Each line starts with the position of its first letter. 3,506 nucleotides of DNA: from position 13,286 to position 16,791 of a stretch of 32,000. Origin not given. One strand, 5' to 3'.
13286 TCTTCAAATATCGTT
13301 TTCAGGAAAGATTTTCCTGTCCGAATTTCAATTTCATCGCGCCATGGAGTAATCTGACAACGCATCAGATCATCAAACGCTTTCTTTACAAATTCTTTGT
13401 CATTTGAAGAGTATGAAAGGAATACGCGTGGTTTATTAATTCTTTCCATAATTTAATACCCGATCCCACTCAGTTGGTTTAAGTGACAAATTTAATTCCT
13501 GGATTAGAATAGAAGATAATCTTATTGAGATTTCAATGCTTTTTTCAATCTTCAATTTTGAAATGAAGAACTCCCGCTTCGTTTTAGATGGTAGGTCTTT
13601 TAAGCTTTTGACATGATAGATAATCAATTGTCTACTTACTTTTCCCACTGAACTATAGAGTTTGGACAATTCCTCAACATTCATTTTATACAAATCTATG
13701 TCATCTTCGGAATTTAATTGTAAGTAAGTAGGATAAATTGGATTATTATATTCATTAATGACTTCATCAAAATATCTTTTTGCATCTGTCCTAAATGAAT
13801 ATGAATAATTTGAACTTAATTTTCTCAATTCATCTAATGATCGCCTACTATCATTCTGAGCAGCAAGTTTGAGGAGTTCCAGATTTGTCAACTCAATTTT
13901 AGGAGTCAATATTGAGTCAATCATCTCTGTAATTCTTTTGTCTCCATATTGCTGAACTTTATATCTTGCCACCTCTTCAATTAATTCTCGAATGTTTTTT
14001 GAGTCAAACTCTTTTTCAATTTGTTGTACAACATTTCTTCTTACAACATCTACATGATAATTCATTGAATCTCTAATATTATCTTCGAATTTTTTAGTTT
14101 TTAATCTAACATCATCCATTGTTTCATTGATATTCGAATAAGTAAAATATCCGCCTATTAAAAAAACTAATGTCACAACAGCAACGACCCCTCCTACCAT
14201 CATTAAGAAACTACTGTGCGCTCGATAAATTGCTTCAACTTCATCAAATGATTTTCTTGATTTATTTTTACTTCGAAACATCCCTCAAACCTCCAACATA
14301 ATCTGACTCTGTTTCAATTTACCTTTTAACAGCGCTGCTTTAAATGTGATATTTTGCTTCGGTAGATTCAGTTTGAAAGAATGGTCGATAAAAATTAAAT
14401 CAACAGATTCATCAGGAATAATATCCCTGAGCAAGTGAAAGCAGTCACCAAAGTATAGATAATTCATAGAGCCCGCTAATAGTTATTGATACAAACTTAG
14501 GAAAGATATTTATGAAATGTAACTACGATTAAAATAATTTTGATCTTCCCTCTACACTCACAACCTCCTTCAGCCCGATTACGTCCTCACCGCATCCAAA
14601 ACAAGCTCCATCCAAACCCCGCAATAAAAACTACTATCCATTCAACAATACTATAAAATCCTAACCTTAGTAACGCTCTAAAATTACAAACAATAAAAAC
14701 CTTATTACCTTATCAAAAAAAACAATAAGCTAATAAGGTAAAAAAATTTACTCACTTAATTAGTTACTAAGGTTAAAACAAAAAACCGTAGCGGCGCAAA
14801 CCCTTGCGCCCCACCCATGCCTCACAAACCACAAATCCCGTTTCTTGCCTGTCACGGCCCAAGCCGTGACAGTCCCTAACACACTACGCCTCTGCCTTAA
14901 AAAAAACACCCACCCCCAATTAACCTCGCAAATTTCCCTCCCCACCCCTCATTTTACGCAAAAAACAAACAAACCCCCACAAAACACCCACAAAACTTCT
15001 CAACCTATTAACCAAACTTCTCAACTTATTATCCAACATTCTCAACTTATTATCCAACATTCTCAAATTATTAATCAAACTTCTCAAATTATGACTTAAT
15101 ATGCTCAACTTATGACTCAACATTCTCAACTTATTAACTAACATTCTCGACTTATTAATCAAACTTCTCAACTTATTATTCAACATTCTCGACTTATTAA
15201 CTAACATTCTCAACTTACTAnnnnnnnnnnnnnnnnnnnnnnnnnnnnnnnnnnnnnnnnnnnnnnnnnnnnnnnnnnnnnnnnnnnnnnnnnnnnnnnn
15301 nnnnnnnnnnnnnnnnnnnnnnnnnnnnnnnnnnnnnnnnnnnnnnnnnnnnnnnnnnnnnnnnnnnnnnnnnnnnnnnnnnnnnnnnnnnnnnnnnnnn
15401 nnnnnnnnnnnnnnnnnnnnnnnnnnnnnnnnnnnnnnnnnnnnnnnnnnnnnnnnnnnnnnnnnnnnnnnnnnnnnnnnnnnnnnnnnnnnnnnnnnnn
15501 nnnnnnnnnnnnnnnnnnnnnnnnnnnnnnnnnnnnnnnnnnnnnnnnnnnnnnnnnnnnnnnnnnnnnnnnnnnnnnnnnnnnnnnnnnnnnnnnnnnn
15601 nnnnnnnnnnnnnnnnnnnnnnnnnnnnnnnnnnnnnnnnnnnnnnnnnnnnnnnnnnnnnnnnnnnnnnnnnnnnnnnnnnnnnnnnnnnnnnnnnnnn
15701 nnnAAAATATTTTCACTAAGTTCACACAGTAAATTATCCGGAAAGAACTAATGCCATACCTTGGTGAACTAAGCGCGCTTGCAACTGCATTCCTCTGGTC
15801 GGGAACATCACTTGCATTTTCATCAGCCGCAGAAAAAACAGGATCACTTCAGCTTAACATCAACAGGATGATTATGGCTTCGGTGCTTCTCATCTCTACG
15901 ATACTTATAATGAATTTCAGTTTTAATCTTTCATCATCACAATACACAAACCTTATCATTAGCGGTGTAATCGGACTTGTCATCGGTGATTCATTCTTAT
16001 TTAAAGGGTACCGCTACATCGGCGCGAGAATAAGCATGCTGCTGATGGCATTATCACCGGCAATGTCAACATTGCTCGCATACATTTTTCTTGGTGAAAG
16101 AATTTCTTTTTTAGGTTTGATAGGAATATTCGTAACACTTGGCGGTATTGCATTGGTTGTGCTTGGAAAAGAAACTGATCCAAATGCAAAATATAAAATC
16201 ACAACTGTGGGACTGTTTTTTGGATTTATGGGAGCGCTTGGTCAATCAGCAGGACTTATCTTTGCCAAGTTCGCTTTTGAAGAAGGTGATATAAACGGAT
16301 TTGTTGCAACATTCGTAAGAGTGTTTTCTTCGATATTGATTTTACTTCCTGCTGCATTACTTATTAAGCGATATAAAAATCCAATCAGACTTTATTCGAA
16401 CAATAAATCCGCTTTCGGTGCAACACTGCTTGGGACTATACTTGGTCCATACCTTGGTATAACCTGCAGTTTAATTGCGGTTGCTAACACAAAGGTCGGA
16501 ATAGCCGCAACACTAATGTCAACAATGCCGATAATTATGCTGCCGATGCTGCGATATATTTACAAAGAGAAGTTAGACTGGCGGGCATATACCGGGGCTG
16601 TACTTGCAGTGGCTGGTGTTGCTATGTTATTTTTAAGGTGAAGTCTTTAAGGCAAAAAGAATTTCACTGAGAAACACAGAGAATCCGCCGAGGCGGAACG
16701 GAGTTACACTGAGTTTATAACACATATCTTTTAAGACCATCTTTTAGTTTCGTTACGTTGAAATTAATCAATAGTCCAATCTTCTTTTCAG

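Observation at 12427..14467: TIR-domain protein translationally coupled to a single-pass membrane protein: candidate undescribed defence operon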

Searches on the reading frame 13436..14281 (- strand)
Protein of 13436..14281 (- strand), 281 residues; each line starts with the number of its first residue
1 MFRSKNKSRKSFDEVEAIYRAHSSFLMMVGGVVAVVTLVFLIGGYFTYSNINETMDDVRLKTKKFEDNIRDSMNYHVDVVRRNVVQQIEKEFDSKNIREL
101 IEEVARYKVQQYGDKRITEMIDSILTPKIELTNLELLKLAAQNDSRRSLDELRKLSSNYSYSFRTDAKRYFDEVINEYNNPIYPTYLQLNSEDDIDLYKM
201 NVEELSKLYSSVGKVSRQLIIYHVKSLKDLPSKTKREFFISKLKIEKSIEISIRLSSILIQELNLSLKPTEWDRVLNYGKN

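Call 3: search_protein_families(library=pfam, proteins=[window:13436-14281:-], max_evalue=1)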
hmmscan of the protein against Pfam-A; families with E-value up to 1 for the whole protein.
window:13436-14281:- (281 aa): 5 families
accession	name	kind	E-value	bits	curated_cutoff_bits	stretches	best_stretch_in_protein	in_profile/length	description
PF03979.19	Sigma70_r1_1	-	0.044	14.2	22.5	1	44-84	18-58/81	Sigma-70 factor, region 1.1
PF01442.23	Apolipoprotein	-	0.063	13.4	90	1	50-169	41-132/190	Apolipoprotein A1/A4/E domain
PF02386.22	TrkH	-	0.11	11.4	27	1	24-84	209-270/502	Cation transport protein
PF14155.11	DUF4307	-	0.14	12.5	27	1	32-84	6-59/111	Domain of unknown function (DUF4307)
PF04689.18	S1FA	-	0.65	10.6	21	0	29-55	13-39/66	DNA binding protein S1FA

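Call 4: search_protein_families(library=padloc, proteins=[window:13436-14281:-], max_evalue=1)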
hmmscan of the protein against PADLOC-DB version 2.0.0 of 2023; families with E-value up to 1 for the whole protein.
window:13436-14281:- (281 aa): 1 family
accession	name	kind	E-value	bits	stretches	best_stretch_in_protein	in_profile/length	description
PDLC03779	RT_UG4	-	0.00035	17.8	2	138-174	94-130/307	DRT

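Call 5: search_protein_families(library=ncbifam, proteins=[window:13436-14281:-], max_evalue=1)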
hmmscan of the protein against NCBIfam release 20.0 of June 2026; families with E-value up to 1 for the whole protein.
window:13436-14281:- (281 aa): 5 families
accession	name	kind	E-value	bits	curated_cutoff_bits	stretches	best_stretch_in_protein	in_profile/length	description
NF011332.0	PRK14748.1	equivalog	0.011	15.7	56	1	28-52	1-25/29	K(+)-transporting ATPase subunit F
TIGR02650.1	RNase_Z_T_toga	equivalog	0.014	14.6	507.05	1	71-137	138-204/277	ribonuclease Z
TIGR02812.1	fadR_gamma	equivalog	0.034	13.8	249.2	1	114-215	90-177/235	fatty acid metabolism transcriptional regulator FadR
NF005383.1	PRK06926.1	equivalog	0.13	11.3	394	0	23-79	39-89/271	flagellar motor protein MotP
TIGR00496.1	frr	equivalog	0.22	11.1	149.1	1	58-129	100-170/176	ribosome recycling factor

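Call 10: find_homologous_proteins(query=window:13436-14281:-)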
Query window:13436-14281:- (281 aa): 1 proteins with E <= 0.001 among 2168 candidates.
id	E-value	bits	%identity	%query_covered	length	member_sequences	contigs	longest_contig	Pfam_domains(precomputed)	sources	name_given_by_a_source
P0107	1.9e-173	593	100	100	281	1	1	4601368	-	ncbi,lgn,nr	ncbi:MAG: hypothetical protein IPM56_01665 [Ignavibacteriales bacterium]|nr:MAG: hypothetical protei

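Call 28: search_protein_representatives(protein=window:13436-14281:-)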
Query: 281 residues. Proteins with E-value up to 0.001 (for the whole library): 127; up to 1e-10: 22; up to 1e-30: 2. The best 127 are listed.
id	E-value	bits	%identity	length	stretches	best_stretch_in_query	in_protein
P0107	6.1e-174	592.7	100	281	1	1-281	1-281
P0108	2.9e-33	131.9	30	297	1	9-280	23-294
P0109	1.6e-26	109.8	30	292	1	8-278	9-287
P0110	1.7e-17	80.3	25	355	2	21-143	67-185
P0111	1.9e-17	80.1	29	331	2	130-275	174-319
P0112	2.2e-17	79.9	29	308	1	9-278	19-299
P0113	4.9e-15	72.2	28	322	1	12-249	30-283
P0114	2.2e-14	70.0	29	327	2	32-148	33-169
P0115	8.1e-14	68.2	28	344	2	133-281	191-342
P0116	1.0e-13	67.9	25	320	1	12-280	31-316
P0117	1.1e-12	64.6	26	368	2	139-280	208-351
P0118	1.2e-12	64.3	29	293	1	16-277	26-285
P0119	4.0e-12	62.7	24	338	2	130-278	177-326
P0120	6.2e-12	62.0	29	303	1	34-278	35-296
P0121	2.9e-11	59.9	27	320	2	33-139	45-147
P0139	2.4e-09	53.5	23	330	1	16-255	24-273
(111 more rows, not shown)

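Call 32: search_protein_families(library=pfam, alignment_id=A2, max_evalue=0.01)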
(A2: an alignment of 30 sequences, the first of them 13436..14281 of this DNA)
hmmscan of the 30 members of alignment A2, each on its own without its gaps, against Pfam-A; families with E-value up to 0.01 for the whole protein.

A. member 1, window:13436-14281:- (281 aa): 0 families

B. families by the number of members that match (of 30 scanned): 17 families
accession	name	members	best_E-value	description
PF05478.16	Prominin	2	0.00036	Prominin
PF12732.12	YtxH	1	7.4e-05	YtxH-like protein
PF12685.13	SpoIIIAH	1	0.00015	SpoIIIAH-like protein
PF24073.1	DUF7365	1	0.00025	Coiled-coil region of unknown function (DUF7365)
PF01442.23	Apolipoprotein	1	0.0013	Apolipoprotein A1/A4/E domain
PF24838.2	8xMP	1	0.0014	Octameric membrane protein family (8xMP)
PF21980.2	MksE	1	0.0044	Condensin complex protein MksE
PF17561.7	TssO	1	0.0053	Type VI secretion system, TssO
PF08748.17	Phage_TAC_4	1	0.0061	Phage tail assembly chaperone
PF15433.11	MRP-S31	1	0.0073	Mitochondrial 28S ribosomal protein S31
PF18092.7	DraK_HK_N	1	0.0075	DraK Histidine Kinase N-terminal domain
PF01649.23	Ribosomal_S20p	1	0.008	Ribosomal protein S20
PF16804.11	DUF5071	1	0.0086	Domain of unknown function (DUF5071)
PF15281.11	Consortin_C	1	0.0095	Consortin C-terminus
PF03477.21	ATP-cone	1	0.0096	ATP cone domain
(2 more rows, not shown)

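Call 35: find_homologous_proteins(query=A2, max_evalue=0.00001)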
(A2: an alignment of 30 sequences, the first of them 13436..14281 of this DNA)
Query A2 (30 sequences) (281 aa, profile of the alignment): 2 proteins with E <= 0.00001 among 8000 candidates.
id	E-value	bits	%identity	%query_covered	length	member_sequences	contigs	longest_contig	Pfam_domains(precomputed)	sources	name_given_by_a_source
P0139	2.8e-72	261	22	86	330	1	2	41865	-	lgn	-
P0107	1.3e-69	253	100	100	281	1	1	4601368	-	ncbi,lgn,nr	ncbi:MAG: hypothetical protein IPM56_01665 [Ignavibacteriales bacterium]|nr:MAG: hypothetical protei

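Call 37: find_encoding_contigs(protein=P0139, flank=6000, max_places=4)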
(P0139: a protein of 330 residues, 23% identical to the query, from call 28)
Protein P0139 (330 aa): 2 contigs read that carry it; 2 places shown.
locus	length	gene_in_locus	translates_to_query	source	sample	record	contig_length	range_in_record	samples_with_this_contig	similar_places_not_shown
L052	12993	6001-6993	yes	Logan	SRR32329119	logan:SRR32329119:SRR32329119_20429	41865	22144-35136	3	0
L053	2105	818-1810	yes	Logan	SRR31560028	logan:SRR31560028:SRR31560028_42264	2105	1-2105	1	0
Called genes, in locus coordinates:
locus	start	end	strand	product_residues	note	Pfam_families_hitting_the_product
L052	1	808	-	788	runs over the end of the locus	PF02463:SMC_N (weak), PF13166:AAA_13 (faint), PF13175:AAA_15, PF13476:AAA_23 (faint), PF13304:AAA_21 (faint), PF04108:ATG17_like (faint)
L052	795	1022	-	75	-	-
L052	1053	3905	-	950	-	PF13872:AAA_34 (faint), PF00176:SNF2-rel_dom, PF00270:DEAD, PF04851:ResIII, PF00271:Helicase_C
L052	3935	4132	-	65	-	PF12728:HTH_17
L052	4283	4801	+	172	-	PF12728:HTH_17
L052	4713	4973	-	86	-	-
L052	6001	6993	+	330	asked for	-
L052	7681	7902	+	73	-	-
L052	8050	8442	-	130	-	PF01155:HypA (faint), PF26783:DUF8255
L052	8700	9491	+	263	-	-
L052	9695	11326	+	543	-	PF00239:Resolvase, PF07508:Recombinase, PF13408:Zn_ribbon_recom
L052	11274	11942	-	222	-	PF06074:Portal_Mu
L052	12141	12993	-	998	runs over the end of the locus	PF07610:DUF1573 (faint), PF15780:ASH (faint), PF22544:HYDIN_VesB_CFA65-like_Ig (weak)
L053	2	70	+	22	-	?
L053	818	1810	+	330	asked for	-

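Call 38: find_related_loci(query=A3, collection=metagenome_contigs, flank=5000)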
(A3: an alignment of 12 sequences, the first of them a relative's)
Query A3 (338 aa) in metagenome_contigs; peptide patterns used: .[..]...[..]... (x = any residue, [..] = any of these).
213 stretches matched a pattern; 72 encode a relative of the query (tblastn E <= 1e-3); 72 distinct loci.
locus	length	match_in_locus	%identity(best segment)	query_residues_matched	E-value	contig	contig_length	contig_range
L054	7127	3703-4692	51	1-337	2e-103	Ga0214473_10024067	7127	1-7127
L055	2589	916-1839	52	22-337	6e-106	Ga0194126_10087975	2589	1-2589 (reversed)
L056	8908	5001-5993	47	10-337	4e-97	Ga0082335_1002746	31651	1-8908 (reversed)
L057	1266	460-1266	43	1-303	2e-80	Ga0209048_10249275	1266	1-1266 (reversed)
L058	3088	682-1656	39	22-335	4e-67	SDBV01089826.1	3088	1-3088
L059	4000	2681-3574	39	22-335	2e-64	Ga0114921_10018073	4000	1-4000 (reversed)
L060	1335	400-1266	36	20-335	4e-65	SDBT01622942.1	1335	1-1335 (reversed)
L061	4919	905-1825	35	5-337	9e-59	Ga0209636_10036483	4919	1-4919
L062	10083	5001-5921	35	5-337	1e-58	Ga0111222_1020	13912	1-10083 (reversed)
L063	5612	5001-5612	49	22-232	3e-58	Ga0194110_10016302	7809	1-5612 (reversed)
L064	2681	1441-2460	32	1-334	1e-56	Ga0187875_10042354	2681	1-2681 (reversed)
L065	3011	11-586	50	147-338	2e-56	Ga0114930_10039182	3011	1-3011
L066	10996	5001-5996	47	22-338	5e-94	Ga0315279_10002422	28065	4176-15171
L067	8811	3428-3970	44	154-335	5e-51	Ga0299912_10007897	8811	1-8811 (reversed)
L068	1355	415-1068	38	104-335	1e-51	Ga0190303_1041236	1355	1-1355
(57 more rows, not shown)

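Call 39: find_encoding_contigs(protein=P0108, flank=6000, max_places=4)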
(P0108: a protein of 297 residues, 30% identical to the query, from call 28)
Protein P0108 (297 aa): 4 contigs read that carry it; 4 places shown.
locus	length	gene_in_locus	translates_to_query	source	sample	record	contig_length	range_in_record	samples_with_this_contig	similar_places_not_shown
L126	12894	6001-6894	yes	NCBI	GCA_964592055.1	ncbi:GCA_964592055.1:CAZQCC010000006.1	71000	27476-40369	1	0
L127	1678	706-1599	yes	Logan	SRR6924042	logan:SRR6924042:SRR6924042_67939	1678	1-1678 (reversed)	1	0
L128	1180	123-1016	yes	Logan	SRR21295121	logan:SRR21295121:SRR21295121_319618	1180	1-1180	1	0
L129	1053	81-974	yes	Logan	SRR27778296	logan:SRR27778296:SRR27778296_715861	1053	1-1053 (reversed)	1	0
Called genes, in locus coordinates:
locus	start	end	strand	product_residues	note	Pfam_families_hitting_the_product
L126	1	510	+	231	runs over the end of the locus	PF00515:TPR_1 (faint), PF07719:TPR_2 (faint), PF13176:TPR_7 (faint), PF13181:TPR_8 (faint), PF13424:TPR_12 (faint), PF13428:TPR_14 (faint), PF13414:TPR_11 (faint), PF13432:TPR_16 (faint), +1 more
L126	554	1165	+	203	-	PF02245:Pur_DNA_glyco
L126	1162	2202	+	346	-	PF01075:Glyco_transf_9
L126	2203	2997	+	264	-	PF11306:DUF3108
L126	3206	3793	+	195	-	PF01797:Y1_Tnp (weak)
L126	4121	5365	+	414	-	PF18962:Por_Secre_tail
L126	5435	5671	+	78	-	-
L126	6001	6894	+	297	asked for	-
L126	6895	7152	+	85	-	-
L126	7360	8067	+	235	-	PF04513:Baculo_PEP_C (faint)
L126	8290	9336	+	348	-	PF00657:Lipase_GDSL, PF13472:Lipase_GDSL_2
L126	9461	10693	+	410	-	PF18962:Por_Secre_tail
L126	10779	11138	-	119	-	PF07366:SnoaL, PF12680:SnoaL_2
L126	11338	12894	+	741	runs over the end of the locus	PF03971:IDH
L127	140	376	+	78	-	-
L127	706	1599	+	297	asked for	-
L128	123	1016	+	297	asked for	-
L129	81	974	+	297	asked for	-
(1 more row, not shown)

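Call 43: predict_structure(protein=window:13436-14281:-)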
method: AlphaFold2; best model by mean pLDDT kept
length: 281 residues; sequences in the alignment: 1
mean_pLDDT: 42.3   pTM: 0.22
mean pLDDT of the five models: 42.3, 38.8, 38.4, 33.9, 32.7
residues with pLDDT >= 90: 0; 70-90: 30; 50-70: 14; < 50: 237
segments of 3 or more residues with pLDDT < 50: 1-5, 50-59, 61-89, 91-281
pLDDT, mean of each block of 10 residues (from residue 1): 50 76 82 82 61 45 44 42 43 43 37 35 32 39 41 41 37 39 29 33 36 34 34 32 27 27 33 34 29
secondary structure, 60 per line:
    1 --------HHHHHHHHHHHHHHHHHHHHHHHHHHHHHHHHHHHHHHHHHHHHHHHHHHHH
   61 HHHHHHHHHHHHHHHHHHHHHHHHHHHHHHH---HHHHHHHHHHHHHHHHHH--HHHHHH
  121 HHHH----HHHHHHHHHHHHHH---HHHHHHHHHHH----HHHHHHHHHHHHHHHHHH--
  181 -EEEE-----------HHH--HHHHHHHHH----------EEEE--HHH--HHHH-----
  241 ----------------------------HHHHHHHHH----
elements in order: H9-91 H95-112 H115-124 H129-142 H146-156 H161-178 E182-185 H202-210 E221-224 H232-235 H269-277

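Call 44: search_protein_families(library=padloc, alignment_id=A2, max_evalue=0.001)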
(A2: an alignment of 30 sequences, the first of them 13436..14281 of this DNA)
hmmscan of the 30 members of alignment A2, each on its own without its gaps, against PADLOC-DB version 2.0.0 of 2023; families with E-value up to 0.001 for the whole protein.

A. member 1, window:13436-14281:- (281 aa): 1 family
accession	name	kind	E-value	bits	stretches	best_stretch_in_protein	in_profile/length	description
PDLC03779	RT_UG4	-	0.00035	17.8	0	138-174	94-130/307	DRT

B. families by the number of members that match (of 30 scanned): 5 families
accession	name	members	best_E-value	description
PDLC03841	LeoBC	4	8.4e-06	-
PDLC03839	LeoA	3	1.5e-05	-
PDLC03859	LmuB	2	0.00016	-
PDLC03779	RT_UG4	1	0.00035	DRT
PDLC01505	Cmr1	1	0.00077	"CAS-III-B,CAS-III-C; effector_G7"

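Call 45: search_protein_families(library=phrogs, alignment_id=A2, max_evalue=0.001)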
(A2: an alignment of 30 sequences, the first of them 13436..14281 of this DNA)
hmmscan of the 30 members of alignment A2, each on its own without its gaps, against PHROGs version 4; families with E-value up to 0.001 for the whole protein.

A. member 1, window:13436-14281:- (281 aa): 0 families

B. families by the number of members that match (of 30 scanned): 2 families
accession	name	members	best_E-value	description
phrog_26167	-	1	0.00019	-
phrog_14295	-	1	0.00039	-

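Call 46: search_solved_structures(query=A2, max_evalue=1)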
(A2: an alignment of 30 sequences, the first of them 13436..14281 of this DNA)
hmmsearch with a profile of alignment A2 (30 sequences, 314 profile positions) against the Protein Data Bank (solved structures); distinct sequences matched with E-value up to 1: 5.
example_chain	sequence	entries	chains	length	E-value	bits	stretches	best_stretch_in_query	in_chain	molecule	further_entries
4rzp_A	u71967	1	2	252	0.033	16.4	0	172-202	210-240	Engineered Protein OR366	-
5fsa_A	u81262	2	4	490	0.14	14.4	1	200-290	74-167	CYP51 VARIANT1 | Sterol 14-alpha demethylase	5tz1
5v5z_A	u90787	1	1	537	0.26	13.5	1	205-290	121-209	Lanosterol 14-alpha demethylase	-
5gy3_A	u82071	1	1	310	0.58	12.3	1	164-185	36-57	Glucanase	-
9nkq_B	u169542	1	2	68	0.7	12.1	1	243-291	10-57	B6 affibody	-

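Call 70: search_protein_families(library=pfam, alignment_id=A6, max_evalue=0.0001)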
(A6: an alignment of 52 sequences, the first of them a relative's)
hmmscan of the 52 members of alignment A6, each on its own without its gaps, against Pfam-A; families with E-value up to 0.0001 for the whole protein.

A. member 1, L054:2936-3595:+ (220 aa): 1 family
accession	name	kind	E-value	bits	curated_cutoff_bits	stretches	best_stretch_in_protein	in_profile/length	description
PF15956.11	DUF4760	-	3.5e-12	47.1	25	1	68-199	2-139/141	Domain of unknown function (DUF4760)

B. families by the number of members that match (of 52 scanned): 11 families
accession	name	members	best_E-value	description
PF01351.25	RNase_HII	1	3.2e-37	Ribonuclease HII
PF14082.12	SduA_C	1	3e-34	Shedu protein SduA, C-terminal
PF13091.12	PLDc_2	1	9.2e-26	PLD-like domain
PF08867.16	FRG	1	2.6e-20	FRG domain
PF13614.12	AAA_31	1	5.5e-16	AAA domain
PF00857.26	Isochorismatase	1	2.7e-15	Isochorismatase domain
PF15956.11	DUF4760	1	3.5e-12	Domain of unknown function (DUF4760)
PF00226.36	DnaJ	1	2.5e-11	DnaJ domain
PF01656.29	CbiA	1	4.3e-07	CobQ/CobB/MinD/ParA nucleotide binding domain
PF13365.12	Trypsin_2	1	8.9e-06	Trypsin-like peptidase domain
PF24389.1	ORC-CDC6-like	1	1.6e-05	ORC-CDC6-like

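Call 71: search_protein_families(library=pfam, proteins=[L126:6895-7152:+], max_evalue=0.001)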
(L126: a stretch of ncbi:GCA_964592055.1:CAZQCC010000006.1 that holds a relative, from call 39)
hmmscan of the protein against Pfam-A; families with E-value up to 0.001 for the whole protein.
L126:6895-7152:+ (85 aa): 0 families

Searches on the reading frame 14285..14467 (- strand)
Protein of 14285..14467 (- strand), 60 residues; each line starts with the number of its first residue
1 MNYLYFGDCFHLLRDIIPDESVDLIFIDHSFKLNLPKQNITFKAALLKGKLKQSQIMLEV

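Call 3: search_protein_families(library=pfam, proteins=[window:14285-14467:-], max_evalue=1)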
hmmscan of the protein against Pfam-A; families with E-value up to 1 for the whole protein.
window:14285-14467:- (60 aa): 0 families

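Call 4: search_protein_families(library=padloc, proteins=[window:14285-14467:-], max_evalue=1)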
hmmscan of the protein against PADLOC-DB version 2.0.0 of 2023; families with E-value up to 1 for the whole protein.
window:14285-14467:- (60 aa): 11 families
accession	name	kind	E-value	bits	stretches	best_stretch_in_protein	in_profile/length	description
PDLC03238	MTase_II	-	7.4e-05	20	1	3-34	125-155/428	Type II methyltransferase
PDLC03738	oMTase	-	0.0003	17.6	1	4-36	23-54/376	orphan methyltransferase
PDLC03299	MTase_II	-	0.00037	18.1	1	4-33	17-45/296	Type II methyltransferase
PDLC03216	MTase_II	-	0.00042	17.4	1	2-36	12-45/364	Type II methyltransferase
PDLC03371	MTase_II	-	0.00056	17.5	1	2-47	11-53/260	Type II methyltransferase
PDLC03228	MTase_II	-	0.0036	15.2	1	1-35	1-34/227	Type II methyltransferase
PDLC03230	MTase_II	-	0.0049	14.2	1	1-39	35-72/360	Type II methyltransferase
PDLC03251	MTase_II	-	0.0084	13.4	1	2-32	5-34/282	Type II methyltransferase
PDLC03296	MTase_II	-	0.014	12.7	1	2-34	9-41/336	Type II methyltransferase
PDLC03337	MTase_II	-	0.035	11.4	1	4-43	11-49/264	Type II methyltransferase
PDLC03265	MTase_II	-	0.042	11.3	1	7-40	30-61/333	Type II methyltransferase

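Call 5: search_protein_families(library=ncbifam, proteins=[window:14285-14467:-], max_evalue=1)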
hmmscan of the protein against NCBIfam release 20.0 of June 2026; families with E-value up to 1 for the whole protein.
window:14285-14467:- (60 aa): 2 families
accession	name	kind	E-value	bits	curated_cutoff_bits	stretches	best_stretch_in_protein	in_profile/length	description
NF008572.0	PRK11524.1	equivalog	0.0011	18.1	292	1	4-33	17-45/294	adenine-specific DNA-methyltransferase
NF050803.1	DnaMtaseCcrMCaul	equivalog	0.0068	15.4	830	1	3-37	5-38/350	adenine-specific DNA-methyltransferase CcrM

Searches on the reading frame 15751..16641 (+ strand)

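Call 71: search_protein_families(library=pfam, proteins=[window:15751-16641:+], max_evalue=0.001)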
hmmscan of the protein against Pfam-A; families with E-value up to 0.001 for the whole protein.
window:15751-16641:+ (296 aa): 3 families
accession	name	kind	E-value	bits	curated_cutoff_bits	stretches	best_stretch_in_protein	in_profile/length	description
PF00892.27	EamA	-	3.7e-36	124.8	28.2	2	4-137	2-134/135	EamA-like transporter family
PF16913.11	PUNUT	-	2.2e-07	30.9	30.6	1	159-293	8-144/321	Purine nucleobase transmembrane transport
PF05653.20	Mg_trans_NIPA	-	0.00013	21.7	26.2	1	67-138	50-121/295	Magnesium transporter NIPA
